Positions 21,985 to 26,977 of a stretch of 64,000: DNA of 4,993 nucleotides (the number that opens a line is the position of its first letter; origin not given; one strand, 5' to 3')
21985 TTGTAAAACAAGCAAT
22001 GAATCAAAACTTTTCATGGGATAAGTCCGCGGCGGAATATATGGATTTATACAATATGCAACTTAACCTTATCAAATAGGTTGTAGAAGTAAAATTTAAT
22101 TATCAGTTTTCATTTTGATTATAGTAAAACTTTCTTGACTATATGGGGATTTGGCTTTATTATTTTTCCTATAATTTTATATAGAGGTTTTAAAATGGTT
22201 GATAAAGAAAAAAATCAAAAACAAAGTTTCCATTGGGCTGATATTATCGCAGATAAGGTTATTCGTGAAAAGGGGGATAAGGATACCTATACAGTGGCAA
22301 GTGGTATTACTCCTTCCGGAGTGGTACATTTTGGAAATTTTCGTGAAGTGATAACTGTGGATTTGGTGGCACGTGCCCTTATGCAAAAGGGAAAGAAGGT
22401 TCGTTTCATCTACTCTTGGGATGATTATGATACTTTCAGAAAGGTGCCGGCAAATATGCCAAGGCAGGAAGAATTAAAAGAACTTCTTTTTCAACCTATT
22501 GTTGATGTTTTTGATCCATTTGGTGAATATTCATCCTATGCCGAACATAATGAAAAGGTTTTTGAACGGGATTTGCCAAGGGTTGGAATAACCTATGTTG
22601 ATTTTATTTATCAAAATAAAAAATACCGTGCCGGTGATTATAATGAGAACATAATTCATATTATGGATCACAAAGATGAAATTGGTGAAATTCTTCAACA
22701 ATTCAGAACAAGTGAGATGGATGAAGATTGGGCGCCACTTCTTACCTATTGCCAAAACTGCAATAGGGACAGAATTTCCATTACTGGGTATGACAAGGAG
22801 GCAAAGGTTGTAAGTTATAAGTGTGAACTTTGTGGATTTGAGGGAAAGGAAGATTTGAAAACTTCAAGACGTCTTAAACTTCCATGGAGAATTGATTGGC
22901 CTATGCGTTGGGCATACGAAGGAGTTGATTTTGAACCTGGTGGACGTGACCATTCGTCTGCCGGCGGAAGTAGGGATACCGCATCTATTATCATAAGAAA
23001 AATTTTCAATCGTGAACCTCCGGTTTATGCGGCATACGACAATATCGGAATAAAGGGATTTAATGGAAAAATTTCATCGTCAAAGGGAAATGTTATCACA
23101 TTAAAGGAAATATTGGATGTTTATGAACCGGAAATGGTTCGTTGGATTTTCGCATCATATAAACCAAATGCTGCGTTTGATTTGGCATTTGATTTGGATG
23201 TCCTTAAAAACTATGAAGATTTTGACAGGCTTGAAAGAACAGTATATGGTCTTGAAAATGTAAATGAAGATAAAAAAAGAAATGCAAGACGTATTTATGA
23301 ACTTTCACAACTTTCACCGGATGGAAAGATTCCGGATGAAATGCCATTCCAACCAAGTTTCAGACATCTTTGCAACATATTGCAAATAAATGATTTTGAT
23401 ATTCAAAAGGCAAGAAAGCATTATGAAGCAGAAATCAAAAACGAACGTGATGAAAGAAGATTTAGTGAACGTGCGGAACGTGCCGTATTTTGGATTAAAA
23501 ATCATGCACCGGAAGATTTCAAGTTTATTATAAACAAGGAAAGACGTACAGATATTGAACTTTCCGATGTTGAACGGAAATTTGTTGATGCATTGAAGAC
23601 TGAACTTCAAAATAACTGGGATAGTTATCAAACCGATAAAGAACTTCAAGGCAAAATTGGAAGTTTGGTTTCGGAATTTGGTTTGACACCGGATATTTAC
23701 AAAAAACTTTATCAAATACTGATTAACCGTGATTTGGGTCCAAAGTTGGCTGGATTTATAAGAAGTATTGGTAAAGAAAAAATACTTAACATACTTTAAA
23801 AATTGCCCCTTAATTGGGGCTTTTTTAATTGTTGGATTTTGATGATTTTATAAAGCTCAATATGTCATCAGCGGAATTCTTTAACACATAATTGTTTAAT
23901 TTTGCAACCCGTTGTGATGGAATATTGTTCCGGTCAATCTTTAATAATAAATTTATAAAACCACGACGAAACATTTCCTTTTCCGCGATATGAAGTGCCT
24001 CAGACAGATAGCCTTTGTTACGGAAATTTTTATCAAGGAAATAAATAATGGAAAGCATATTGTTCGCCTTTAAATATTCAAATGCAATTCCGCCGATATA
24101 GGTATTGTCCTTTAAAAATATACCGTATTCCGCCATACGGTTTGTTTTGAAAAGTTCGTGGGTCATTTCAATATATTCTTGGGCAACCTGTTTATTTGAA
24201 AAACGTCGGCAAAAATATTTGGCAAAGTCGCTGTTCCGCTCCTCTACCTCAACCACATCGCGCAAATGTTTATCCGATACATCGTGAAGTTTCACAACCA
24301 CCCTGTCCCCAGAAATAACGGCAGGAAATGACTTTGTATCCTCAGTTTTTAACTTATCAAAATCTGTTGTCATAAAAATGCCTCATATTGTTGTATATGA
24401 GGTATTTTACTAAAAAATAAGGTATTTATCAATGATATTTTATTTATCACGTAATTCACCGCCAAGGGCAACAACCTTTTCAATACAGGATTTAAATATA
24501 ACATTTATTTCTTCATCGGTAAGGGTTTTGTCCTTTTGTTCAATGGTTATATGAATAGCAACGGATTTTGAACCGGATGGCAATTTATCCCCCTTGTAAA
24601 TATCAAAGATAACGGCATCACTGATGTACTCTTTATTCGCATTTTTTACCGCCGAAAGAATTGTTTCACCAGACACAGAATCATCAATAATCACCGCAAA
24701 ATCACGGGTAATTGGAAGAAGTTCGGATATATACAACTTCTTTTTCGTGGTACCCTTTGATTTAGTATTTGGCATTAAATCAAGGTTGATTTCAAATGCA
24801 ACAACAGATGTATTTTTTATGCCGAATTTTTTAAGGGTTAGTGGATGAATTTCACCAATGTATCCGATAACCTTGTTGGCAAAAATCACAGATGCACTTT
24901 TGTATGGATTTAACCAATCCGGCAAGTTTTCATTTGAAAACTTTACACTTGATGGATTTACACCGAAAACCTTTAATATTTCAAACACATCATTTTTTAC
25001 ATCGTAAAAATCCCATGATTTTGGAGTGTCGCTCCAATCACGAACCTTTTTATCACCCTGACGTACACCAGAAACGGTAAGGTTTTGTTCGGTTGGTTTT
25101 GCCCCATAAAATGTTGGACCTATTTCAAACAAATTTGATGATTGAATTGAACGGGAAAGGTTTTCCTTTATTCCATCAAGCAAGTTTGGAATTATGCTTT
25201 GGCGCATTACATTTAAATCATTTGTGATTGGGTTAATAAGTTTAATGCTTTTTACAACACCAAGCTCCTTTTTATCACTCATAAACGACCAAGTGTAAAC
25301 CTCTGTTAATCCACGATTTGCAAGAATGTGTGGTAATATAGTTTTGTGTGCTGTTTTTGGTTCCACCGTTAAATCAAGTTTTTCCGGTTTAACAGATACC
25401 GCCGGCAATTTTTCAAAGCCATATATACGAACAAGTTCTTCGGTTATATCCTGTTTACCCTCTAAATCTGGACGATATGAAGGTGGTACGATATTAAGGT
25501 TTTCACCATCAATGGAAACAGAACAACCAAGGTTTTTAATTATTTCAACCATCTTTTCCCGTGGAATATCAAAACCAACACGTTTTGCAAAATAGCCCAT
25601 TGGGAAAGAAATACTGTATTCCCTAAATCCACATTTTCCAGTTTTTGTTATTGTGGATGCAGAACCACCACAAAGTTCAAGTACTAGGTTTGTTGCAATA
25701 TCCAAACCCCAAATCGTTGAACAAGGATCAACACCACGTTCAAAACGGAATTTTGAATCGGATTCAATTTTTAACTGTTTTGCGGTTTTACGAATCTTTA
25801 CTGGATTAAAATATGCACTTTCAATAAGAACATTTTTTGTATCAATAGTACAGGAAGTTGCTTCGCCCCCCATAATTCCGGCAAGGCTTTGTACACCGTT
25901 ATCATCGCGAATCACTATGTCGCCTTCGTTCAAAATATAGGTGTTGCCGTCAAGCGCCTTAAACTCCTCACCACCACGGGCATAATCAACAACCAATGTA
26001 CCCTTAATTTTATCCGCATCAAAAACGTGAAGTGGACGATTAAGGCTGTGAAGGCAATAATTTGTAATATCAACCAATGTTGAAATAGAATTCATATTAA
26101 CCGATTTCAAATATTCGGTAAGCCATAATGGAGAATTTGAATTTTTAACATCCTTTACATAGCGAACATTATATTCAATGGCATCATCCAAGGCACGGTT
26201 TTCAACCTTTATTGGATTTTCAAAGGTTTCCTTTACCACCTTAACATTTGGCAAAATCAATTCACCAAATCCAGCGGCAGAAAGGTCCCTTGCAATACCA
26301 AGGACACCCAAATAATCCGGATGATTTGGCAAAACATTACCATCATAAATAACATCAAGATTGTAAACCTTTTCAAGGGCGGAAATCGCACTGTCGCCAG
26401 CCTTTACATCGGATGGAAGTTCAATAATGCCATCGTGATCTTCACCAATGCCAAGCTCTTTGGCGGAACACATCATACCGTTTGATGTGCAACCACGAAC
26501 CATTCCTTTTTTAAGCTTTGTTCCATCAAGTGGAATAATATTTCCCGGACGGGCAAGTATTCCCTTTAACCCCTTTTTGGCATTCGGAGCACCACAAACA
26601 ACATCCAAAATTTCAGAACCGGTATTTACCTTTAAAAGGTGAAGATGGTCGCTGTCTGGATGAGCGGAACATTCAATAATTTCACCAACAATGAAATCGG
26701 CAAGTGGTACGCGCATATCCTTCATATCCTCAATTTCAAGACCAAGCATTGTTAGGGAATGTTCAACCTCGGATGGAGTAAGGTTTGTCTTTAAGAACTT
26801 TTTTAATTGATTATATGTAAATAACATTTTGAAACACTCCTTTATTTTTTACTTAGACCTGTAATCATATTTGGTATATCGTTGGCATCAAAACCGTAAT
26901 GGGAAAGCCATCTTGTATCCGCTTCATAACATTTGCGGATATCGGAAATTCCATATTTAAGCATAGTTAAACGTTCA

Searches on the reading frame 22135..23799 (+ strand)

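Call 63: search_protein_families(library=pfam, proteins=[window:22135-23799:+], max_evalue=0.00001)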
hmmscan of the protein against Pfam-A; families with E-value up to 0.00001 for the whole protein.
window:22135-23799:+ (554 aa): 3 families
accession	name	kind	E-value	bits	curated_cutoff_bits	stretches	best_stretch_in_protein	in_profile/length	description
PF01921.24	tRNA-synt_1f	-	2.3e-122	408.9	27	1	33-393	2-359/360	tRNA synthetases class I (K)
PF01406.26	tRNA-synt_1e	-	3e-09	37.1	27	0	55-99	14-58/301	tRNA synthetases class I (C) catalytic domain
PF09334.17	tRNA-synt_1g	-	1.3e-08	34.5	20.1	0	310-356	325-370/391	tRNA synthetases class I (M)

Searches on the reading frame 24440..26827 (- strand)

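Call 63: search_protein_families(library=pfam, proteins=[window:24440-26827:-], max_evalue=0.00001)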
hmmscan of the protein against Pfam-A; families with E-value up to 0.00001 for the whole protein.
window:24440-26827:- (795 aa): 5 families
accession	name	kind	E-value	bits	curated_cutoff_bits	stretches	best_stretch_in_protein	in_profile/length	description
PF03483.22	B3_4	-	1.9e-62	210.4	29.3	1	218-387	4-174/174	B3/4 domain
PF17759.6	tRNA_synthFbeta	-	3.8e-45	154.4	22.4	1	490-682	17-214/214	Phenylalanyl tRNA synthetase beta chain CLM domain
PF03147.19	FDX-ACB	-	1.8e-22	80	31.1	1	705-793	5-94/94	Ferredoxin-fold anticodon binding domain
PF03484.21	B5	-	1.6e-21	76.7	28.6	1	406-471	1-67/67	tRNA synthetase B5 domain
PF01588.26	tRNA_bind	-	1.8e-19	70.1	27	1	46-145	2-95/96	Putative tRNA binding domain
